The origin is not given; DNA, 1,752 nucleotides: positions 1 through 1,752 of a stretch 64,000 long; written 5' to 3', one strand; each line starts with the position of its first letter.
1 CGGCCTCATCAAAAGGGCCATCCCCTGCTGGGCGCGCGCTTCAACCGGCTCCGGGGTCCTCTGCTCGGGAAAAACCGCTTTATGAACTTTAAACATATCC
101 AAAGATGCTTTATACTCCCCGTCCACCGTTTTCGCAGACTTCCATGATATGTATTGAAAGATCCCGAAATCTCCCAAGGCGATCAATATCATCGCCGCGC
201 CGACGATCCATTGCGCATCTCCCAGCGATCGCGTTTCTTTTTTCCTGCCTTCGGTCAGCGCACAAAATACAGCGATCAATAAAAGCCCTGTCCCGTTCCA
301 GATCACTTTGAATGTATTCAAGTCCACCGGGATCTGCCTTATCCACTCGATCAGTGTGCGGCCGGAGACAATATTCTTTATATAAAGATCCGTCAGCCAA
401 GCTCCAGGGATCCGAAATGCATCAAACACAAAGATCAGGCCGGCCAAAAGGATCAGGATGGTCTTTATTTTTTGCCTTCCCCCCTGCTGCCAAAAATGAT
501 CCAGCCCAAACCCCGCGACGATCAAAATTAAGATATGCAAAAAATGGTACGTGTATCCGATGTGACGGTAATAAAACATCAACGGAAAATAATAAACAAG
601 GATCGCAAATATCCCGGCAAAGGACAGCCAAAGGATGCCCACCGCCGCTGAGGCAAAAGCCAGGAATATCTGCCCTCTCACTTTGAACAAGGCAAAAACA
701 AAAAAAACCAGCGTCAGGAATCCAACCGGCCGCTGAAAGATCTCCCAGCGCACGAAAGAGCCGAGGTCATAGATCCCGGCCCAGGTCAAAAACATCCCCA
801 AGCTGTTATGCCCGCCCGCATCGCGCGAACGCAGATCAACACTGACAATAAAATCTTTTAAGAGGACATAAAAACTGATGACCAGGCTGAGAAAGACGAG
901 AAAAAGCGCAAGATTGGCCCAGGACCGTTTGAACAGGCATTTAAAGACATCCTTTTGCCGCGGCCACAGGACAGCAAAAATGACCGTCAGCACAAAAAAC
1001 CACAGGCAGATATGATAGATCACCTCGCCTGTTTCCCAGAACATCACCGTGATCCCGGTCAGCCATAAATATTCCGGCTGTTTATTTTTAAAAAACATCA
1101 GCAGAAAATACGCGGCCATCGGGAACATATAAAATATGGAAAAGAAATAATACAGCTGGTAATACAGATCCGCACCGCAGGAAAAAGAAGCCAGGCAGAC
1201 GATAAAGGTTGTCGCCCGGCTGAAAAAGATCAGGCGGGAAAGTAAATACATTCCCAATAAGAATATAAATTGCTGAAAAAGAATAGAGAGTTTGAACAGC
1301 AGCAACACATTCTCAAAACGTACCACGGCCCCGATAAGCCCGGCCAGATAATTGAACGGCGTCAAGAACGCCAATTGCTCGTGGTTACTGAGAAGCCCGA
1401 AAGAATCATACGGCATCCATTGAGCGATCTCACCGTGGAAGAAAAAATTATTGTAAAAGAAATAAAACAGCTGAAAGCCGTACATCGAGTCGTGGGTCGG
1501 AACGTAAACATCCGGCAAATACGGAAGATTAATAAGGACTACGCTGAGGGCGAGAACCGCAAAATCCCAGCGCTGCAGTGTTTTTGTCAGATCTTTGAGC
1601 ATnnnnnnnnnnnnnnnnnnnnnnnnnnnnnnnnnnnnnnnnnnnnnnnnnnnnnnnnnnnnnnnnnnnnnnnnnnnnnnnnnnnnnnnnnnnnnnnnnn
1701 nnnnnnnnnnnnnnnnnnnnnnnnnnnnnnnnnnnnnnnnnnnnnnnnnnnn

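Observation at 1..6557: Methyltransferase::GT2 fusion with a second methyltransferase, a GT-C-like membrane protein and a 903-aa glycosidase-like protein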

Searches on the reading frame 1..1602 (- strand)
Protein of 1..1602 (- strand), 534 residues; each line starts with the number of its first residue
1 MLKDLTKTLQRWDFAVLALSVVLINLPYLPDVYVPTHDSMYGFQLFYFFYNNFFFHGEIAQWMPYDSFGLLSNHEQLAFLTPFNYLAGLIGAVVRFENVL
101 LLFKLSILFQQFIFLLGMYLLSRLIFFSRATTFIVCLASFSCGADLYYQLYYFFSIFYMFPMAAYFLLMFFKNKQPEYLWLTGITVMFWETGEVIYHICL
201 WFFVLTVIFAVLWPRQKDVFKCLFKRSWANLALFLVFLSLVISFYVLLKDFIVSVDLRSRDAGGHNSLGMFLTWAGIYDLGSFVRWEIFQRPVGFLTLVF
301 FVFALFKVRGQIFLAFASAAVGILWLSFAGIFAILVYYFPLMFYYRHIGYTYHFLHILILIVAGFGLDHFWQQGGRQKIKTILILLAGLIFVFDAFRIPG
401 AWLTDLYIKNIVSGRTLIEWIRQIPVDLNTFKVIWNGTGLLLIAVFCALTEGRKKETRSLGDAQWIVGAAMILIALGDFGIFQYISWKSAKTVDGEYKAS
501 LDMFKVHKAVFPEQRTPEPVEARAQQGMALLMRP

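Call 6: search_protein_families(library=pfam, proteins=[window:1-1602:-], max_evalue=0.01)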
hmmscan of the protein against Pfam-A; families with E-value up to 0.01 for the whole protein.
window:1-1602:- (534 aa): 0 families

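Call 8: search_protein_families(library=ncbifam, proteins=[window:1-1602:-], max_evalue=0.01)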
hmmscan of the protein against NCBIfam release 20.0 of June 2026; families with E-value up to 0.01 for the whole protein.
window:1-1602:- (534 aa): 0 families

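Call 19: search_protein_families(library=pfam, proteins=[window:1-1602:-], max_evalue=10)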
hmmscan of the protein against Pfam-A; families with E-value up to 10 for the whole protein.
window:1-1602:- (534 aa): 0 families

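Call 21: search_protein_representatives(protein=window:1-1602:-)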
Query: 534 residues. Proteins with E-value up to 0.001 (for the whole library): 794; up to 1e-10: 554; up to 1e-30: 239. The best 150 are listed.
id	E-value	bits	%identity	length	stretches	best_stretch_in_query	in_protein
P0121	5.7e-192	655.9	58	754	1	3-534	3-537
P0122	3.6e-122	425.5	45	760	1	7-530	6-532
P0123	3.4e-118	412.3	43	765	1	13-534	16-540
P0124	8.1e-116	404.5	44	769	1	9-533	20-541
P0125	1.3e-105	370.8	41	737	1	9-531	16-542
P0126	7.4e-98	345.2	39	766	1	4-534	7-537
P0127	1.1e-97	344.6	39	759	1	5-528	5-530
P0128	5.9e-96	338.9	39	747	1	10-534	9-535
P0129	7.1e-93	328.8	41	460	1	10-432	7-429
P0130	6.5e-90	319.0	44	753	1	11-533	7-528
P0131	1.5e-87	311.2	36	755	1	9-530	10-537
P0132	9.4e-84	298.7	38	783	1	13-534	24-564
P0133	1.1e-81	291.9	46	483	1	11-394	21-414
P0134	4.8e-80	286.4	36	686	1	14-530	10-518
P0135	1.1e-76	275.3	38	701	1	10-454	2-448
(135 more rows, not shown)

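Call 24: search_protein_families(library=pfam, alignment_id=A1, max_evalue=0.01)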
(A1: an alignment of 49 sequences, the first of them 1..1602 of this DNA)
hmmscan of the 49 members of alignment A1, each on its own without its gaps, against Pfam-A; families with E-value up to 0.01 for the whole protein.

A. member 1, window:1-1602:- (534 aa): 0 families

B. families by the number of members that match (of 49 scanned): 3 families
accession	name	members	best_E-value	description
PF09586.16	YfhO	41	5.5e-10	Bacterial membrane protein YfhO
PF05545.16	FixQ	1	0.0019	Cbb3-type cytochrome oxidase component FixQ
PF14995.11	TMEM107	1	0.0085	Transmembrane protein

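Call 25: search_solved_structures(query=A1, max_evalue=10)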
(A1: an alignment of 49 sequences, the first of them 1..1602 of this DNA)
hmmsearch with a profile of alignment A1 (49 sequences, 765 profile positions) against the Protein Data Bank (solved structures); distinct sequences matched with E-value up to 10: 6.
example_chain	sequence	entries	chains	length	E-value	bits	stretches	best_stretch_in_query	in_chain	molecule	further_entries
9fqr_Hf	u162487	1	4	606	1.1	10.7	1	502-561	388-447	Radial spoke head protein 3 homolog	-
8jia_A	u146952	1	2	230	1.3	10.4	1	582-638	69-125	Cell division ATP-binding protein FtsE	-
8idb_A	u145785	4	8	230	1.3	10.4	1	582-638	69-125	Cell division ATP-binding protein FtsE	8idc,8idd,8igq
8wzb_D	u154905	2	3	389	2.5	9.5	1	502-560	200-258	Radial spoke head protein 3 homolog B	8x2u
4ll8_E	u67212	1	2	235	2.7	9.3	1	570-664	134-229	SWI5-dependent HO expression protein 3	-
8j07_E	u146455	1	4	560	3.6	8.9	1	502-561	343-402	Radial spoke head protein 3 homolog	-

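Call 36: predict_structure(alignment_id=A1)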
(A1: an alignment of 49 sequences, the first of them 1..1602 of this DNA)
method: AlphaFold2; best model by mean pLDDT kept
length: 534 residues; sequences in the alignment: 49
mean_pLDDT: 89.9   pTM: 0.92
mean pLDDT of the five models: 89.9, 88.9, 88.8, 88.7, 88.0
residues with pLDDT >= 90: 352; 70-90: 153; 50-70: 29; < 50: 0
segments of 3 or more residues with pLDDT < 50: none
pLDDT, mean of each block of 10 residues (from residue 1): 91 97 93 91 95 94 72 90 96 97 97 98 97 95 84 94 98 97 97 91 98 95 94 97 91 77 88 86 83 78 96 98 94 96 92 93 97 92 87 76 70 70 76 88 92 71 90 91 87 92 92 86 92 84
secondary structure, 60 per line:
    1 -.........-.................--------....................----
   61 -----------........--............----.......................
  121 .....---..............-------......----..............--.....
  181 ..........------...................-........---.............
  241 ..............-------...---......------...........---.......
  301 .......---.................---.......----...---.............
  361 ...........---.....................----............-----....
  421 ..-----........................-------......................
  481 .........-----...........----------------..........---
elements in order: H2-10 H12-28 H37-56 H72-79 H82-93 H99-125 H129-142 H150-155 H160-173 H176-190 H197-215 H217-224 H228-254 H268-273 H280-290 H294-307 H311-327 H331-337 H348-371 H375-395 H400-411 H417-422 H428-451 H459-489 H495-504 H522-531

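Call 66: find_homologous_proteins(query=window:1-1602:-)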
Query window:1-1602:- (534 aa): 18 proteins with E <= 0.001 among 8000 candidates.
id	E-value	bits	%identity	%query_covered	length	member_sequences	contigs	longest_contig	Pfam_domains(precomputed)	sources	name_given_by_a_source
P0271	0.0e+0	1196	100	100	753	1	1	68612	PF09586.17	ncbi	-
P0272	5.3e-277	938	78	100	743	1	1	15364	PF09586.17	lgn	-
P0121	1.8e-191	656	57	100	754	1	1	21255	PF09586.17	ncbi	-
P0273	4.8e-140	486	48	99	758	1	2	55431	-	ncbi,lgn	-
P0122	1.1e-121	426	43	99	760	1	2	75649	PF09586.17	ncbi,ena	-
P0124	2.5e-115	405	43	98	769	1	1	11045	PF09586.17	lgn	-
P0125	4.2e-105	371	39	98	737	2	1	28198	PF09586.17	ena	-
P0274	1.1e-102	363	40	98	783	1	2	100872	PF09586.17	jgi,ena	-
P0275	5.4e-99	351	38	98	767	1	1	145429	PF09586.17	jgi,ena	-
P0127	3.5e-97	345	38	100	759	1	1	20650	PF09586.17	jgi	-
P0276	4.4e-95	338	38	98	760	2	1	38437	PF09586.17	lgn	-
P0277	6.9e-95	337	40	99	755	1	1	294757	-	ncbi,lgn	-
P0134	1.5e-79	286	35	97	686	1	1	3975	-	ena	-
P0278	1.4e-76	277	35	98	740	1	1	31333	PF09586.17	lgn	-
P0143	6.0e-69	251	38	68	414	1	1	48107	-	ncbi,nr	ncbi:MAG: hypothetical protein Q8R91_06260, partial [Candidatus Omnitrophota bacterium]|nr:hypotheti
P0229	2.5e-43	167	29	93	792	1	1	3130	PF09586.17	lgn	-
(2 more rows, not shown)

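Call 67: find_encoding_contigs(protein=P0271, flank=10000, max_places=2)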
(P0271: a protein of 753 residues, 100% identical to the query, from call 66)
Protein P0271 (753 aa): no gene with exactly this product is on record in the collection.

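Call 77: find_encoding_contigs(protein=P0277, flank=6000, max_places=1)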
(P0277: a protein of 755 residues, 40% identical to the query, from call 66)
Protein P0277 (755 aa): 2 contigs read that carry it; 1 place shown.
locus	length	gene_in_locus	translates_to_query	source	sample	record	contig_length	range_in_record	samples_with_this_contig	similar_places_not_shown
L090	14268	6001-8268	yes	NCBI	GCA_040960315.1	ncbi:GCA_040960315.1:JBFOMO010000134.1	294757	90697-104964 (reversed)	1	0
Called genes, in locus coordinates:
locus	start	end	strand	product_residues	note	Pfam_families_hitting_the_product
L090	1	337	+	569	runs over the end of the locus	PF02543:Carbam_trans_N, PF16861:Carbam_trans_C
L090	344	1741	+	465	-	PF07021:MetW (weak), PF13489:Methyltransf_23, PF08241:Methyltransf_11, PF08242:Methyltransf_12, PF13649:Methyltransf_25, PF13847:Methyltransf_31, PF00535:Glycos_transf_2, PF10111:Glyco_tranf_2_2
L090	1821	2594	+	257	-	PF00483:NTP_transferase, PF12804:NTP_transf_3 (weak)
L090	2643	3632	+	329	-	PF00106:adh_short (weak), PF01073:3Beta_HSD, PF01370:Epimerase, PF02719:Polysacc_synt_2, PF04321:RmlD_sub_bind (weak), PF16363:GDP_Man_Dehyd, PF07993:NAD_binding_4, PF13460:NAD_binding_10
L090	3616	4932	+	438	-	PF01041:DegT_DnrJ_EryC1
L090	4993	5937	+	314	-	PF00535:Glycos_transf_2, PF10111:Glyco_tranf_2_2 (weak), PF13641:Glyco_tranf_2_3 (faint)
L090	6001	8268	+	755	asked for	-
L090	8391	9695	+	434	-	PF00872:Transposase_mut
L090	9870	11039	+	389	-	-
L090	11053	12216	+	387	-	-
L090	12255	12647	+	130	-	PF00903:Glyoxalase (weak), PF13468:Glyoxalase_3 (weak), PF13669:Glyoxalase_4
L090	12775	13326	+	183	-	PF12802:MarR_2 (weak), PF13412:HTH_24 (weak)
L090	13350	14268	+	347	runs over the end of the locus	PF01073:3Beta_HSD, PF01370:Epimerase, PF02719:Polysacc_synt_2, PF04321:RmlD_sub_bind, PF05368:NmrA (weak), PF07993:NAD_binding_4 (weak), PF13460:NAD_binding_10, PF16363:GDP_Man_Dehyd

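Call 78: find_encoding_contigs(protein=P0275, flank=6000, max_places=1)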
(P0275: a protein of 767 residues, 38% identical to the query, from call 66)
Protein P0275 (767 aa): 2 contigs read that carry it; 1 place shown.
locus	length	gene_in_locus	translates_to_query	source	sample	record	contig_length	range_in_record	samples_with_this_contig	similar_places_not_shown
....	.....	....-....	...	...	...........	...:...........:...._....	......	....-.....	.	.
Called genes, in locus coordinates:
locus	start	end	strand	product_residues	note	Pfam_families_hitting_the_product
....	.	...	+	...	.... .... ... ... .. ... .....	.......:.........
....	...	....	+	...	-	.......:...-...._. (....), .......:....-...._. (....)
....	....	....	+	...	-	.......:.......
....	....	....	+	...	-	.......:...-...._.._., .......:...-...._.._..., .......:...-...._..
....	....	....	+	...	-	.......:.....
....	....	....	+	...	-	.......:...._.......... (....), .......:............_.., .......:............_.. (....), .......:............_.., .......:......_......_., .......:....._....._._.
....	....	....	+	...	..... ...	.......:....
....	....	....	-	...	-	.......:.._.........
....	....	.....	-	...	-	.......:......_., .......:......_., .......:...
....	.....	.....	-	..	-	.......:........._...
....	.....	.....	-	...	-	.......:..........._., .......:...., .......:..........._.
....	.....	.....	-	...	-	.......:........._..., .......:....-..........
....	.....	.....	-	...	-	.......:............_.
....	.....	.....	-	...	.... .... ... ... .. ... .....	-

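Call 79: find_encoding_contigs(protein=P0278, flank=6000, max_places=1)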
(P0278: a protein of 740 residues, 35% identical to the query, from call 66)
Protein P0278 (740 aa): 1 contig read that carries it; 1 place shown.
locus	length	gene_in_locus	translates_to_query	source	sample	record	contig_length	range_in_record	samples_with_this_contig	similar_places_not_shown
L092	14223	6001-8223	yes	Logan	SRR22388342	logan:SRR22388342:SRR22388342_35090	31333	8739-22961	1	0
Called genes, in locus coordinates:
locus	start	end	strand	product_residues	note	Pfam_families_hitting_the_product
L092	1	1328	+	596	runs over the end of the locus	PF02776:TPP_enzyme_N, PF00205:TPP_enzyme_M, PF02775:TPP_enzyme_C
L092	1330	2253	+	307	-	-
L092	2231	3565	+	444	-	PF01041:DegT_DnrJ_EryC1, PF01053:Cys_Met_Meta_PP (weak)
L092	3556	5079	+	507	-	PF02310:B12-binding, PF04055:Radical_SAM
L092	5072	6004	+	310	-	PF00535:Glycos_transf_2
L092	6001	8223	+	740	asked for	PF09586:YfhO (weak)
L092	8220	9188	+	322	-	PF13302:Acetyltransf_3 (faint), PF00583:Acetyltransf_1, PF13673:Acetyltransf_10 (weak), PF13508:Acetyltransf_7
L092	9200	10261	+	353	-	PF01370:Epimerase, PF16363:GDP_Man_Dehyd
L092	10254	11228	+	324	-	PF00535:Glycos_transf_2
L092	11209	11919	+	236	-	PF08241:Methyltransf_11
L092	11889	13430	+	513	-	-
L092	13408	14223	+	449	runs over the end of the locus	-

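Call 83: search_protein_families(library=pfam, proteins=[P0271, L092:5072-6001:+, L090:4993-5934:+], max_evalue=0.1)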
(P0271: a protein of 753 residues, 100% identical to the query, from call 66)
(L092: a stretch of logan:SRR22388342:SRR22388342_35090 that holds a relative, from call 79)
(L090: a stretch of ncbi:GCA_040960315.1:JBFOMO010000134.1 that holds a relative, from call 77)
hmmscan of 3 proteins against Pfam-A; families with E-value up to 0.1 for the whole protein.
P0271 (753 aa): 1 family
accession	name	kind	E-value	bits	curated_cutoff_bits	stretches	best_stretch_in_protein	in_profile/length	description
PF09586.16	YfhO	-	1.6e-07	30.6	28.5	1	646-713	758-824/835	Bacterial membrane protein YfhO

L092:5072-6001:+ (310 aa): 3 families
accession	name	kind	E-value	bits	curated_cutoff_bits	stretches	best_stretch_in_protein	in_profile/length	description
PF00535.33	Glycos_transf_2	-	6.1e-23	82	23.3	1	6-154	1-151/168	Glycosyl transferase family 2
PF10111.15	Glyco_tranf_2_2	-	0.043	13.7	27.3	1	6-64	1-57/276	Glycosyltransferase like family 2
PF13704.12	Glyco_tranf_2_4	-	0.064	14.2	27.5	0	36-80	19-59/98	Glycosyl transferase family 2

L090:4993-5934:+ (314 aa): 4 families
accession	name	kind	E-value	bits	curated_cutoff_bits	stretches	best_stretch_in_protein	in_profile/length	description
PF00535.33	Glycos_transf_2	-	1.6e-31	110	23.3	1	8-171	1-163/168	Glycosyl transferase family 2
PF10111.15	Glyco_tranf_2_2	-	9.2e-06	25.8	27.3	1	37-116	22-104/276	Glycosyltransferase like family 2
PF13641.12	Glyco_tranf_2_3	-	1.6e-05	25.5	27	1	7-180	3-179/230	Glycosyltransferase like family 2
PF13506.12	Glyco_transf_21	-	0.073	13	21.7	0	87-142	24-80/174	Glycosyl transferase family 21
